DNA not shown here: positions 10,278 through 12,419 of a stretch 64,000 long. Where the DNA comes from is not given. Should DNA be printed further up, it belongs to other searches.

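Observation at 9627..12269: RadC-like JAB protein translationally coupled to an OLD-family ATPase/TOPRIM nuclease: candidate two-gene defense module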

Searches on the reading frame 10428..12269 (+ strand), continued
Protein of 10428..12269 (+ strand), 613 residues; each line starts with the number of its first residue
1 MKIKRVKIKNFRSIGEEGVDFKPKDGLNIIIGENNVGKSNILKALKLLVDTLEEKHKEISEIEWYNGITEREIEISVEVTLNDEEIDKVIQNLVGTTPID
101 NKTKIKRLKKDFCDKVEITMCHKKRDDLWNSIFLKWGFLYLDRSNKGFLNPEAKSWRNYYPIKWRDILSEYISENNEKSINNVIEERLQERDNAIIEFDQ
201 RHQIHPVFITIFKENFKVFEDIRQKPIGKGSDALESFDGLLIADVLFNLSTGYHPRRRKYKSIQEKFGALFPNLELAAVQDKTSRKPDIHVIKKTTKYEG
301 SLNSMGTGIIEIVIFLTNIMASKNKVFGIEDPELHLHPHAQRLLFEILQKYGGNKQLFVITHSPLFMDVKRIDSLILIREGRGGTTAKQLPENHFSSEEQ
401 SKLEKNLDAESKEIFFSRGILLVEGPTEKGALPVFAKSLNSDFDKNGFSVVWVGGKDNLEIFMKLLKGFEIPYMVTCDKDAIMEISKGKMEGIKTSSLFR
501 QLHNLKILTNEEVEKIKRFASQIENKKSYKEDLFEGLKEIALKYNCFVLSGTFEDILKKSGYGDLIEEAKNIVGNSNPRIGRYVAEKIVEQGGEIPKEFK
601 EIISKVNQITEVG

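Call 52: search_protein_families(library=pfam, proteins=[L114:9689-11347:+, L114:14469-17453:+, L114:2936-5134:+, L028:1-744:+, L063:9977-11794:+, L181:1654-2601:+, L181:2594-3271:+, L174:7120-7644:+, L004:3043-4152:+, L114:6811-8004:+], max_evalue=0.001)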
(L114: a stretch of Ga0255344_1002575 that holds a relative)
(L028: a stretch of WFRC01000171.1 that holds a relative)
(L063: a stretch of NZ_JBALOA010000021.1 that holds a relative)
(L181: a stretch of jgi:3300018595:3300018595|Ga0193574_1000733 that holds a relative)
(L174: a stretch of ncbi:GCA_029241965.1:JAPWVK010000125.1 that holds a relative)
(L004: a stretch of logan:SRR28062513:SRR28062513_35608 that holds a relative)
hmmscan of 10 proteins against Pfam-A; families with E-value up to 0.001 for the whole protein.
L114:9689-11347:+ (552 aa): 6 families
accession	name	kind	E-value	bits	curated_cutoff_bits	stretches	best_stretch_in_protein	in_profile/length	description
PF13175.12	AAA_15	-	3.7e-19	70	32.1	2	394-481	291-373/374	AAA ATPase domain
PF13304.12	AAA_21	-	4.3e-16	60.3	27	1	228-482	94-303/304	AAA domain, putative AbiEii toxin, Type IV TA system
PF12476.13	DUF3696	-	1.7e-06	28.6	22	1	504-545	1-44/52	Protein of unknown function (DUF3696)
PF02463.25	SMC_N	-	7.7e-06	25.9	40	1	2-45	2-49/220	RecF/RecN/SMC N terminal domain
PF13476.12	AAA_23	-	5.8e-05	24.2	27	1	5-45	2-42/201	AAA domain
PF13555.12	AAA_29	-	0.00081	19.5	27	0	2-42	1-42/61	P-loop containing region of AAA domain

L114:14469-17453:+ (995 aa): 0 families

L114:2936-5134:+ (732 aa): 7 families
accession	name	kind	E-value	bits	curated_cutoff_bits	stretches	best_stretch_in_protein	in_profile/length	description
PF04851.21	ResIII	-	1.6e-31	109.8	22.5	1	146-294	3-163/164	Type III restriction enzyme, res subunit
PF08463.15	EcoEI_R_C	-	9.6e-27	94.5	24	1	570-724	2-160/163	EcoEI R protein C-terminal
PF18766.7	SWI2_SNF2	-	6.6e-16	59.1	26.7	1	174-352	26-210/221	SWI2/SNF2 ATPase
PF00270.35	DEAD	-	9.3e-10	38.9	26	1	149-295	2-162/167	DEAD/DEAH box helicase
PF04313.20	HSDR_N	-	4e-09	37.1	25.1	1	39-103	124-196/198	Type I restriction enzyme R protein N terminus (HSDR_N)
PF00271.37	Helicase_C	-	7.3e-08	33.1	23.5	1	385-489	10-108/110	Helicase conserved C-terminal domain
PF13588.12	HSDR_N_2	-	6.1e-06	26.7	25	1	41-103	37-100/110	Type I restriction enzyme R protein N terminus (HSDR_N)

L028:1-744:+ (247 aa): 1 family
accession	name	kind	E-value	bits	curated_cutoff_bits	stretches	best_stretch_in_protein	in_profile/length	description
PF00589.27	Phage_integrase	-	1.1e-39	136.4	27.1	1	69-232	2-171/172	Phage integrase family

L063:9977-11794:+ (605 aa): 7 families
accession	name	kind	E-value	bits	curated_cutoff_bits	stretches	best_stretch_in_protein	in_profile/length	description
PF00580.27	UvrD-helicase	-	2.5e-45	155.7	23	1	15-271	3-270/271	UvrD/REP helicase N-terminal domain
PF13361.12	UvrD_C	-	2.7e-35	122.9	25.6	2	461-569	242-349/350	UvrD-like helicase C-terminal domain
PF13245.12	AAA_19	-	6.8e-16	59.1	25.1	1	26-256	13-133/134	AAA domain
PF01443.25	Viral_helicase1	-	2.1e-08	34.7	21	0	497-566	167-227/228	Viral superfamily 1 RNA helicase core domain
PF13538.12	UvrD_C_2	-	4.2e-08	33.4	27.4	1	508-566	3-52/52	UvrD-like helicase C-terminal domain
PF13604.12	AAA_30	-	3.1e-07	30.8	27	1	207-318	84-189/191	AAA domain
PF13087.12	AAA_12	-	0.00034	20.7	27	0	452-567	84-192/195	AAA domain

L181:1654-2601:+ (315 aa): 1 family
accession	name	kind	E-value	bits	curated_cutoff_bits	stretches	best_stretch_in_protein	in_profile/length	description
PF02384.22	N6_Mtase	-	6.5e-53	180.5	20.4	2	42-107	3-69/311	N-6 DNA Methylase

L181:2594-3271:+ (226 aa): 1 family
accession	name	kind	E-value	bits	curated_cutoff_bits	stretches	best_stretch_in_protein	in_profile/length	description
PF17761.7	DUF1016_N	-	3.9e-51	173.2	32.8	1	15-151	1-137/137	DUF1016 N-terminal domain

L174:7120-7644:+ (175 aa): 2 families
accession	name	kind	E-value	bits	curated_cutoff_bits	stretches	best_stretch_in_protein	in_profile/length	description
PF12161.14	HsdM_N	-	6.5e-23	82.3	24.5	1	5-134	1-135/135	HsdM N-terminal domain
PF02384.22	N6_Mtase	-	2.8e-09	37.2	20.4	1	143-174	3-34/311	N-6 DNA Methylase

L004:3043-4152:+ (370 aa): 2 families
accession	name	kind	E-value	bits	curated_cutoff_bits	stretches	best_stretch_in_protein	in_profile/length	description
PF02384.22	N6_Mtase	-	3.2e-15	56.7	20.4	1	297-361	4-71/311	N-6 DNA Methylase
PF13588.12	HSDR_N_2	-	1.1e-08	35.6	25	1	44-143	1-97/110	Type I restriction enzyme R protein N terminus (HSDR_N)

L114:6811-8004:+ (397 aa): 1 family
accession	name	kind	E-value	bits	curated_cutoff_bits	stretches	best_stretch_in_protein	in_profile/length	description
PF01420.25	Methylase_S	-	1.5e-17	64.8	22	1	2-169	3-160/168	Type I restriction modification DNA specificity domain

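Call 57: find_related_loci(query=A1, collection=viral_contigs, flank=8000)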
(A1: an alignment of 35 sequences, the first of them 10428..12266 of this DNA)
Query A1 (613 aa) in viral_contigs; peptide patterns used: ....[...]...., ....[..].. (x = any residue, [..] = any of these).
144 stretches matched a pattern; 17 encode a relative of the query (tblastn E <= 1e-3); 17 distinct loci.
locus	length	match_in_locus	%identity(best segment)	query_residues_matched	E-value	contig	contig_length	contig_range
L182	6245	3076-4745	36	1-603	8e-90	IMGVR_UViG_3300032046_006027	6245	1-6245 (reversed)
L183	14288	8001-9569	32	1-519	1e-19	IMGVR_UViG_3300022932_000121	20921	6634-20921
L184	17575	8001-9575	32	1-484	4e-17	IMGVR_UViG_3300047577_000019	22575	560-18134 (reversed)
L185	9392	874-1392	29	315-480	3e-17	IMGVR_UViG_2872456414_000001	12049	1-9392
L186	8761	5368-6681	24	1-460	1e-16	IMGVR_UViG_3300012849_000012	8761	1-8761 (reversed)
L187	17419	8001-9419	30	1-480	1e-13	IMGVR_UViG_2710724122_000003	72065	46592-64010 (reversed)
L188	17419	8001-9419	29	1-480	3e-13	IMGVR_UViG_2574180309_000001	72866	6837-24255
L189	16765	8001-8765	25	263-480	2e-11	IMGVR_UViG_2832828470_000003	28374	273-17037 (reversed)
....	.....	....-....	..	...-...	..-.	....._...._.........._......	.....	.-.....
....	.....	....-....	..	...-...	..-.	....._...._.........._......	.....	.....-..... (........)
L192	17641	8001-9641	28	3-533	7e-23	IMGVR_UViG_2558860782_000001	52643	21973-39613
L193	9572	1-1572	30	1-484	6e-15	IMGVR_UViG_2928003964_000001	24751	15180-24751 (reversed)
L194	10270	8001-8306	31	327-432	3e-7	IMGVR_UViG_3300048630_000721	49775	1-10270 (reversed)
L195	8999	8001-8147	43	1-51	5e-6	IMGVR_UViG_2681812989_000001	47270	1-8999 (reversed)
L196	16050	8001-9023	34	1-367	1e-5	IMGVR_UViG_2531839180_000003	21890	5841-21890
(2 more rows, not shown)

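Call 58: search_protein_families(library=pfam, proteins=[L001:161-358:+, L001:333-497:+, L168:12256-14985:+], max_evalue=0.001)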
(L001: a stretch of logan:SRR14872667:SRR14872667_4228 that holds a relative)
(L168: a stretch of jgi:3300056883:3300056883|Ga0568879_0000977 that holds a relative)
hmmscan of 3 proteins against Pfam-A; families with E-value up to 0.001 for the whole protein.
L001:161-358:+ (65 aa): 0 families

L001:333-497:+ (54 aa): 0 families

L168:12256-14985:+ (909 aa): 3 families
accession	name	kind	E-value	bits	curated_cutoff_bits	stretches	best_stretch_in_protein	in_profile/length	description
PF13304.12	AAA_21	-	7.1e-08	33.3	27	1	584-847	112-302/304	AAA domain, putative AbiEii toxin, Type IV TA system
PF02463.25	SMC_N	-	7.7e-06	25.9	40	0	304-337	18-51/220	RecF/RecN/SMC N terminal domain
PF13175.12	AAA_15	-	0.0007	19.7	32.1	0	301-679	14-265/374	AAA ATPase domain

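Call 60: search_protein_families(library=pfam, proteins=[L040:2-448:+, L040:605-925:+, L040:10302-10847:-, L040:10844-11170:-, L040:11378-12190:+, L040:12174-13055:+, L040:13052-14341:+, L001:7509-8060:+, L001:8256-8678:+], max_evalue=1)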
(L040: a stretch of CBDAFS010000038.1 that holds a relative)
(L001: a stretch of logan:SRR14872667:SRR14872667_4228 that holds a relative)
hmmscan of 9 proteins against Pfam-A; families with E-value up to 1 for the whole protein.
L040:2-448:+ (148 aa): 1 family
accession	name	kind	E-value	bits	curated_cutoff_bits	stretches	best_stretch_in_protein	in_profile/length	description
PF02463.25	SMC_N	-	2e-07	31.1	40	1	21-97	136-213/220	RecF/RecN/SMC N terminal domain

L040:605-925:+ (106 aa): 5 families
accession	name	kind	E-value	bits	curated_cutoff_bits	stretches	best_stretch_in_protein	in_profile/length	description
PF12698.13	ABC2_membrane_3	-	0.03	13.8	31.6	1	34-92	70-127/347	ABC-2 family transporter protein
PF17209.9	Hfq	-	0.04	14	27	1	28-60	20-52/64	Hfq protein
PF19312.4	NtrY_N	-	0.047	13.5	23.2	1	21-94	207-281/291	NtrY N-terminal region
PF18175.6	HU-CCDC81_bac_2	-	0.41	11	35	0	75-104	9-38/70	CCDC81-like prokaryotic HU domain 2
PF06992.16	Phage_lambda_P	-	0.43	10.8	26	1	41-103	95-157/162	Replication protein P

L040:10302-10847:- (181 aa): 2 families
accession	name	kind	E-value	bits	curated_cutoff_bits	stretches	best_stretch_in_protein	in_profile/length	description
PF09970.15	DUF2204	-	0.015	15.4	20.3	1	11-62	3-53/181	Nucleotidyl transferase of unknown function (DUF2204)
PF22997.1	CHS4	-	0.19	12.5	27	1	128-160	2-34/81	Chitin synthase 4-like domain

L040:10844-11170:- (108 aa): 4 families
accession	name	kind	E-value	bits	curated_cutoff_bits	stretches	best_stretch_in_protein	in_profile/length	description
PF01978.25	TrmB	-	0.018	15.4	25.6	1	13-65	12-63/68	Sugar-specific transcriptional regulator TrmB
PF24033.1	DUF7342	-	0.022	15.2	31.6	1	41-83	35-77/150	Family of unknown function (DUF7342)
PF12840.13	HTH_20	-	0.039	14.4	27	1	21-55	16-50/51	Helix-turn-helix domain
PF10007.15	DUF2250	-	0.1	13.2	24.4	1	4-60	3-58/93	Uncharacterized protein conserved in archaea (DUF2250)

L040:11378-12190:+ (270 aa): 2 families
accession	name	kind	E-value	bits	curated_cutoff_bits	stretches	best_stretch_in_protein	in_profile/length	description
PF09407.15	AbiEi_1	-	0.017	15.7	22.2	1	89-225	8-141/142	AbiEi antitoxin C-terminal domain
PF13338.12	AbiEi_4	-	0.22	12.1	25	1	21-73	2-49/49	Transcriptional regulator, AbiEi antitoxin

L040:12174-13055:+ (293 aa): 2 families
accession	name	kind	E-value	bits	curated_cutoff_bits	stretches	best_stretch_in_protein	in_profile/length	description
PF08843.17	AbiEii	-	6.7e-27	95.4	22.5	1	36-261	2-218/238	Nucleotidyl transferase AbiEii toxin, Type IV TA system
PF23557.1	TPR_leprecan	-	0.12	12.1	27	1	199-288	106-194/310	Leprecan family TPR-like repeat region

L040:13052-14341:+ (429 aa): 3 families
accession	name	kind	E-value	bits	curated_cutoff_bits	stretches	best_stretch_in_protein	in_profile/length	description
PF00919.26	UPF0004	-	2.4e-29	101.6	27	1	2-95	1-98/98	Uncharacterized protein family UPF0004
PF04055.27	Radical_SAM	-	1.1e-26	94.4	29.5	1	143-313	1-165/166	Radical SAM superfamily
PF01938.26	TRAM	-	7.8e-09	35.7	21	1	368-425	2-58/61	TRAM domain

L001:7509-8060:+ (183 aa): 2 families
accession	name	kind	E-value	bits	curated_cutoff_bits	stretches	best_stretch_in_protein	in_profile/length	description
PF01850.27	PIN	-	1.9e-12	48.3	23.6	1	11-160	1-118/120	PIN domain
PF13470.12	PIN_3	-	5e-06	27.7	27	1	11-154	2-114/115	PIN domain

L001:8256-8678:+ (140 aa): 0 families

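Call 70: predict_structure(alignment_id=A2)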
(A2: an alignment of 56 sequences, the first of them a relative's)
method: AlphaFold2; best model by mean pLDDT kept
length: 335 residues; sequences in the alignment: 56
mean_pLDDT: 83.6   pTM: 0.63
mean pLDDT of the five models: 83.6, 83.4, 81.1, 80.8, 80.3
residues with pLDDT >= 90: 170; 70-90: 114; 50-70: 28; < 50: 23
segments of 3 or more residues with pLDDT < 50: 1-23
pLDDT, mean of each block of 10 residues (from residue 1): 32 35 60 86 88 80 63 83 90 79 75 88 94 95 86 94 93 95 95 92 74 91 88 94 92 68 91 96 89 92 95 94 94 82
secondary structure, 60 per line:
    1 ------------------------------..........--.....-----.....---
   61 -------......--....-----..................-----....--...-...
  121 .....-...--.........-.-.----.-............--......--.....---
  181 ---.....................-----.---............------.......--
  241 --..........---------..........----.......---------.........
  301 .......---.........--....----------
elements in order: H31-40 E43-47 E53-57 H68-73 H76-79 H85-102 H118-125 H132-140 H151-162 H165-170 H173-177 H184-204 H214-225 E232-238 E243-252 H262-271 E276-282 H292-307 E311-319 E322-325

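Call 72: fold_search(model_id=the predicted structure, library=pdb)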
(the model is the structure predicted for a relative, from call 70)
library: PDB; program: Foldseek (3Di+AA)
matches with E <= 10: 455; with E <= 0.001: 5
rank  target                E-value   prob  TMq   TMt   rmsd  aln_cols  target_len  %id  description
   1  2qlc_A                3.0e-14  1.00  0.36  0.93   1.5       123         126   47  The crystal structure of DNA repair protein RadC from Chlorobium tepidum TLS (released 2007-09-04)
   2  2qlc_C                5.7e-14  1.00  0.35  0.92   1.7       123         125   47  The crystal structure of DNA repair protein RadC from Chlorobium tepidum TLS (released 2007-09-04)
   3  2qlc_E                6.4e-14  1.00  0.36  0.93   1.6       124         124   47  The crystal structure of DNA repair protein RadC from Chlorobium tepidum TLS (released 2007-09-04)
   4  2qlc_B                9.8e-12  1.00  0.35  0.90   2.0       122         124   47  The crystal structure of DNA repair protein RadC from Chlorobium tepidum TLS (released 2007-09-04)
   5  2qlc_D                4.6e-11  1.00  0.34  0.90   2.1       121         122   47  The crystal structure of DNA repair protein RadC from Chlorobium tepidum TLS (released 2007-09-04)
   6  9ea4                  1.0e-02  1.00  0.19  0.15   4.7       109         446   20  Structure of Citrobacter BubCD (released 2025-09-24)
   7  8amz_V                3.6e-02  0.94  0.18  0.21   5.3       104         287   19  Spinach 19S proteasome (released 2022-08-24)
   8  8s9s_8                6.0e-02  0.97  0.20  0.33   3.9        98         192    9  Structure of the human ER membrane protein complex (EMC) in GDN (released 2023-05-17)
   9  9lcx_A                6.3e-02  0.21  0.16  0.08  16.6       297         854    9  Inactive TOD6 with AC DNA substrate (released 2025-11-19)
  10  9ld1_A                6.7e-02  0.12  0.13  0.07  16.9       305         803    8  Inactivate TOD4 with TC DNA substrate (released 2025-11-19)
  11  9nkg_c                7.1e-02  0.82  0.20  0.23   5.9       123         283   15  Structure of substrate engaged MIDN-bound human 26S proteasome, EB-MIDN (Composite map) (released 2025-05-07)
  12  6ww7_H                7.1e-02  0.77  0.20  0.34   8.0       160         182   10  Structure of the human ER membrane protein complex in a lipid nanodisc (released 2020-05-27)
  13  9uri_A                1.1e-01  0.10  0.13  0.09  17.1       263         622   12  apo form of polyphosphate kinase 1 (PPK1) (released 2026-03-04)
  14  6u08_E                1.2e-01  0.77  0.19  0.39   5.0       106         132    9  Double-stranded DNA-specific cytidine deaminase type VI secretion system effector and cognate immunity complex from Bu (released 2020-07-15)
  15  2bhn_A                1.3e-01  0.97  0.15  0.22   4.5        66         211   32  XPF from Aeropyrum pernix (released 2005-02-23)
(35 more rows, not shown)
